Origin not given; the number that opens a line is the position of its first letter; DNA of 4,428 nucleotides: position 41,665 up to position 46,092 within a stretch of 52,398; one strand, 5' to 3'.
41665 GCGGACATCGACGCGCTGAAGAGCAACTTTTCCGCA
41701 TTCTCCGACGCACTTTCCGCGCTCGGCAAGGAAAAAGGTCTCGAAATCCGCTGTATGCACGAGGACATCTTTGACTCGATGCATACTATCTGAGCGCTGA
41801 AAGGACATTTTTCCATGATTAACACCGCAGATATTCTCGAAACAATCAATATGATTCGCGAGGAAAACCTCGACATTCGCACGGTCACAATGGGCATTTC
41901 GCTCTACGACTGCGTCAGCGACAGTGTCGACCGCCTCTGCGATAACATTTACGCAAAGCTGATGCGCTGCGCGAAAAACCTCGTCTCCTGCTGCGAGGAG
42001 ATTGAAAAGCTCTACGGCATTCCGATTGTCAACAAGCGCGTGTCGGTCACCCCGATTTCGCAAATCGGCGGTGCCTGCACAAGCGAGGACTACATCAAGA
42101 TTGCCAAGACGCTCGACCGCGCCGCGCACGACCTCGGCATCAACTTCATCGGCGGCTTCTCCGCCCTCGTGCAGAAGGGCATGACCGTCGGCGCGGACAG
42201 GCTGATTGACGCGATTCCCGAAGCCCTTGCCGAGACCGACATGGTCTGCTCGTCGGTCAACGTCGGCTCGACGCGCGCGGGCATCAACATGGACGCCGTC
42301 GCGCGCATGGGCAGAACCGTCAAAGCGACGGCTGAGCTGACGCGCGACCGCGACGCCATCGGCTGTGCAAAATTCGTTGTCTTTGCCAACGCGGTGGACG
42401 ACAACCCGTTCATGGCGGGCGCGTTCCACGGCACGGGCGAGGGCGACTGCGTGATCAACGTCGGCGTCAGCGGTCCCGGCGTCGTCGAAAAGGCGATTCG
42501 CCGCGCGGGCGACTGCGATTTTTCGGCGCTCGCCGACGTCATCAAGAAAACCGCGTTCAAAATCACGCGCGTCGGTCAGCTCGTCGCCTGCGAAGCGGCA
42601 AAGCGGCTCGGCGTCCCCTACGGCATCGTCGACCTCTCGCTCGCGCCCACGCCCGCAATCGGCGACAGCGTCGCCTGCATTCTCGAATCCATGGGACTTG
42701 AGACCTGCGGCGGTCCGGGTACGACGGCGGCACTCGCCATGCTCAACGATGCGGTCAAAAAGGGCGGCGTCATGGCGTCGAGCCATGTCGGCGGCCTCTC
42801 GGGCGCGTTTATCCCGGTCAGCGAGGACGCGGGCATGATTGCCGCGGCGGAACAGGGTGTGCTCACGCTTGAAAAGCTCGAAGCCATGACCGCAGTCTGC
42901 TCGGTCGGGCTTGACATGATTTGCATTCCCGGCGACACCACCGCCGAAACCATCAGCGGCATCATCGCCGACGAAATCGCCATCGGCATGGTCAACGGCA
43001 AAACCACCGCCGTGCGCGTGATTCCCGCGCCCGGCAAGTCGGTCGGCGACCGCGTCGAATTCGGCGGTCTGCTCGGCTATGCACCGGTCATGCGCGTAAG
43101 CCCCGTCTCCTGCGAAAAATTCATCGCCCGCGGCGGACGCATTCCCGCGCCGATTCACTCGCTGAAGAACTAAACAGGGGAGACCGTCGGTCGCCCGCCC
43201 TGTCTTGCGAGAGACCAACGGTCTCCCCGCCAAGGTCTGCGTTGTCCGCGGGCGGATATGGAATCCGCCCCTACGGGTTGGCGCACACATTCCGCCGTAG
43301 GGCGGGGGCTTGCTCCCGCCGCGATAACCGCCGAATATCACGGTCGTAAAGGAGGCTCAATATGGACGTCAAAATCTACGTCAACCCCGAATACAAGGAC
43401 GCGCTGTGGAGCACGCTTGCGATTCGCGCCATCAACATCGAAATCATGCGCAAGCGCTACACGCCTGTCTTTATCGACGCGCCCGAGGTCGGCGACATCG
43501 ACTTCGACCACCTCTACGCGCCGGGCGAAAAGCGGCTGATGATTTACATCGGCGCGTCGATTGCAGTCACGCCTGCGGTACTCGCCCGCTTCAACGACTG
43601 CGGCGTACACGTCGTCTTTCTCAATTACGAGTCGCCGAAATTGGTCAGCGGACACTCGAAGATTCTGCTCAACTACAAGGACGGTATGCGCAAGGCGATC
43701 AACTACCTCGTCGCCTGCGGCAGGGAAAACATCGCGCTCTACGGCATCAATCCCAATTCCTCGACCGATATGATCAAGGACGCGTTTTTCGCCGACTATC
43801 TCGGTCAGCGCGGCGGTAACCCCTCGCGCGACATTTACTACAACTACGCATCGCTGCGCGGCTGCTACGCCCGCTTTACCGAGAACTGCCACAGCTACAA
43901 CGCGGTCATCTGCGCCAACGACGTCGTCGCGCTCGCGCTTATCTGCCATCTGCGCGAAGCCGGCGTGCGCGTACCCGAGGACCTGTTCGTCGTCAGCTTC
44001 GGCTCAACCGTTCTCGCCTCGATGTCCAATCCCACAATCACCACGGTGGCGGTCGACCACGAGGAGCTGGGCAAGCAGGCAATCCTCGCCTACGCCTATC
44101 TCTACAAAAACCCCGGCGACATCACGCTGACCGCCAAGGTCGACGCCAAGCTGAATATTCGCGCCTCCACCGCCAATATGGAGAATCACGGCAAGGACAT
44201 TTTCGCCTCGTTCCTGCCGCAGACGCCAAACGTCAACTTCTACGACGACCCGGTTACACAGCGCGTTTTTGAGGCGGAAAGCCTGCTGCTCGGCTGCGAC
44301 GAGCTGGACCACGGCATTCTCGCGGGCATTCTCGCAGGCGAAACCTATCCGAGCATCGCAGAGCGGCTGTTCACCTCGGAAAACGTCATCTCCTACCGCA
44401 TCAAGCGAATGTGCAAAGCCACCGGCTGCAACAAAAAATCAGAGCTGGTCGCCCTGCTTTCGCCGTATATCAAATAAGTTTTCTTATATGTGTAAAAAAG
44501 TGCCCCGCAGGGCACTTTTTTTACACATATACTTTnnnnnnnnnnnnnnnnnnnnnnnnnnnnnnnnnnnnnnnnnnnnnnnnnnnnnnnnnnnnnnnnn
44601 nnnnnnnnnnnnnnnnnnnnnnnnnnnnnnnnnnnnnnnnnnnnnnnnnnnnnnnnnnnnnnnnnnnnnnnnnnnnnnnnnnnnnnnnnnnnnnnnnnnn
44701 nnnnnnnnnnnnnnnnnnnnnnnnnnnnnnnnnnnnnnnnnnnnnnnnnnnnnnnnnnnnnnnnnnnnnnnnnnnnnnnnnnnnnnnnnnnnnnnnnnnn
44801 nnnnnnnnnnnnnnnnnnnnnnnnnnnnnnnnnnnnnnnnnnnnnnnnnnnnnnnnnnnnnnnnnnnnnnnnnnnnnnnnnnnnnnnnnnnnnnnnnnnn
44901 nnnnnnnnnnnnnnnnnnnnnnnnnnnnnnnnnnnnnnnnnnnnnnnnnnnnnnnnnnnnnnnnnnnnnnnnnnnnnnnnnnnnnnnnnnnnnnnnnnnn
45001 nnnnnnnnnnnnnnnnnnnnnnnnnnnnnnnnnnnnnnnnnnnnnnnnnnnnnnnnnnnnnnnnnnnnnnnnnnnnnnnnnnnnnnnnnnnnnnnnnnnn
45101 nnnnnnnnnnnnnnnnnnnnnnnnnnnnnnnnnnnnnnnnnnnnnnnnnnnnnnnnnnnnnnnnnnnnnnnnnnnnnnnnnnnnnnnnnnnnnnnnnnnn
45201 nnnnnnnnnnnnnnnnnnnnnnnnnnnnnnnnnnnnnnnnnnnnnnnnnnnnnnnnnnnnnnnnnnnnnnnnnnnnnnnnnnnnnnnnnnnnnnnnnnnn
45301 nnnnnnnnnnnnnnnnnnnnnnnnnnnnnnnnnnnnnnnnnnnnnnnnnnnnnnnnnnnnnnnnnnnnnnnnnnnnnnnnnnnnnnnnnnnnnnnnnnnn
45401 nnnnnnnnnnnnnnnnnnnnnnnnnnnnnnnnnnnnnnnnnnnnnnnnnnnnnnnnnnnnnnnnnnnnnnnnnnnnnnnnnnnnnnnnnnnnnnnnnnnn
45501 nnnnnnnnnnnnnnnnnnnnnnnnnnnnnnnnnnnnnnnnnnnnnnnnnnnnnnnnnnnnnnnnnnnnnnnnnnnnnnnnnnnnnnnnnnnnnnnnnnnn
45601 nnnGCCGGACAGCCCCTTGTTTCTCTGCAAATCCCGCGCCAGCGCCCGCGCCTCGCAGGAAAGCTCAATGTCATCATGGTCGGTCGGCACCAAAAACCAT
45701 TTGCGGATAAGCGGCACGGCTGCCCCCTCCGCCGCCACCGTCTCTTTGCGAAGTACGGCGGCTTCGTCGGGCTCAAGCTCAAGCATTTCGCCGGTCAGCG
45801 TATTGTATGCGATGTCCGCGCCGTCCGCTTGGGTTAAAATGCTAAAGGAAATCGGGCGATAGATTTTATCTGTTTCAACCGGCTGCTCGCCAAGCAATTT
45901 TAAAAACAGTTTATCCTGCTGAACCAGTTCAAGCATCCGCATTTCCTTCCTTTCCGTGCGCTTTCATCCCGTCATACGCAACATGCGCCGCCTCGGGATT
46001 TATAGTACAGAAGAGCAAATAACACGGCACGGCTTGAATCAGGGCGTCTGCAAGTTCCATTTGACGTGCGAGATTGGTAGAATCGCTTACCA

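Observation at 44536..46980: Compact RiPP-like cassette: 41-aa peptide + HPr-kinase-like P-loop protein + radical SAM/SPASM maturase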

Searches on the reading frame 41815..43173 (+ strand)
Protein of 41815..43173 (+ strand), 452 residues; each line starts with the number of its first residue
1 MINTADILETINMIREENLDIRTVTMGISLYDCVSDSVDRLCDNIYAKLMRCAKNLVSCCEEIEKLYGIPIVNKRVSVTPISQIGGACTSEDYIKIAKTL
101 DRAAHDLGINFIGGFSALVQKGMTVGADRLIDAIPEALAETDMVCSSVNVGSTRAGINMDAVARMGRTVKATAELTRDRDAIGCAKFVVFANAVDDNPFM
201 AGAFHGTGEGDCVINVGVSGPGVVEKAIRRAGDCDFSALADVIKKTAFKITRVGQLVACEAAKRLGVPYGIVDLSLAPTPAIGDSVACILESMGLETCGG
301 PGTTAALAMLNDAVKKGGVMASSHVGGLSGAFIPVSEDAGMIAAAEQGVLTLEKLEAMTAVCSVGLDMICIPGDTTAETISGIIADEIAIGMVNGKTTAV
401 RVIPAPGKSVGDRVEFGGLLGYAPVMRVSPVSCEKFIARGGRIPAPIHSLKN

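Call 19: search_protein_families(library=pfam, proteins=[window:41815-43173:+], max_evalue=0.01)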
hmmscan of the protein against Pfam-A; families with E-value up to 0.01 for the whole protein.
window:41815-43173:+ (452 aa): 1 family
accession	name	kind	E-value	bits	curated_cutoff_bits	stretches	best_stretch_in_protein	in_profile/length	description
PF05167.17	DUF711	-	2.1e-197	656.4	25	1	12-422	1-412/413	Uncharacterised ACR (DUF711)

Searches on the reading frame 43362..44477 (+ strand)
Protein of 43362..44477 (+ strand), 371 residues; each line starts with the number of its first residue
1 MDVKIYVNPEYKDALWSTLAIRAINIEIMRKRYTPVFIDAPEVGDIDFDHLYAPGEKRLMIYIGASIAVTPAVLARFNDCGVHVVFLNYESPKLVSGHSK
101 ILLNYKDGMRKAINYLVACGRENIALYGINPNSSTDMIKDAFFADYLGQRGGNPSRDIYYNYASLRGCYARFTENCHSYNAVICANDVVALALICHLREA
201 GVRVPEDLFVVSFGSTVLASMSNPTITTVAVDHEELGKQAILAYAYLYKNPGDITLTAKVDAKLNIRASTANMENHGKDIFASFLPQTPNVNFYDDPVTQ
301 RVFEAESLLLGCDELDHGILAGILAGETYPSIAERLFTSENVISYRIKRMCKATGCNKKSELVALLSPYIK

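Call 19: search_protein_families(library=pfam, proteins=[window:43362-44477:+], max_evalue=0.01)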
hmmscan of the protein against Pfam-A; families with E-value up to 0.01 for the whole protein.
window:43362-44477:+ (371 aa): 1 family
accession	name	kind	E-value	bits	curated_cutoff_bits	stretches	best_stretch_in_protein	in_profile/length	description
PF13377.12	Peripla_BP_3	-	4.1e-19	69.7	26.5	1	114-270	2-167/167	Periplasmic binding protein-like domain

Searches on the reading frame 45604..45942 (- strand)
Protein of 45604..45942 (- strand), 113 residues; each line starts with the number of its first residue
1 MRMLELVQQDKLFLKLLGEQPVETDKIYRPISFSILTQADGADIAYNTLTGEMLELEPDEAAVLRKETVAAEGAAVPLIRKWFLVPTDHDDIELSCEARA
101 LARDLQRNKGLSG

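Call 76: search_protein_families(library=pfam, proteins=[window:45604-45942:-], max_evalue=10)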
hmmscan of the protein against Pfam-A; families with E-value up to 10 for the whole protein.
seq(113 aa): 0 families
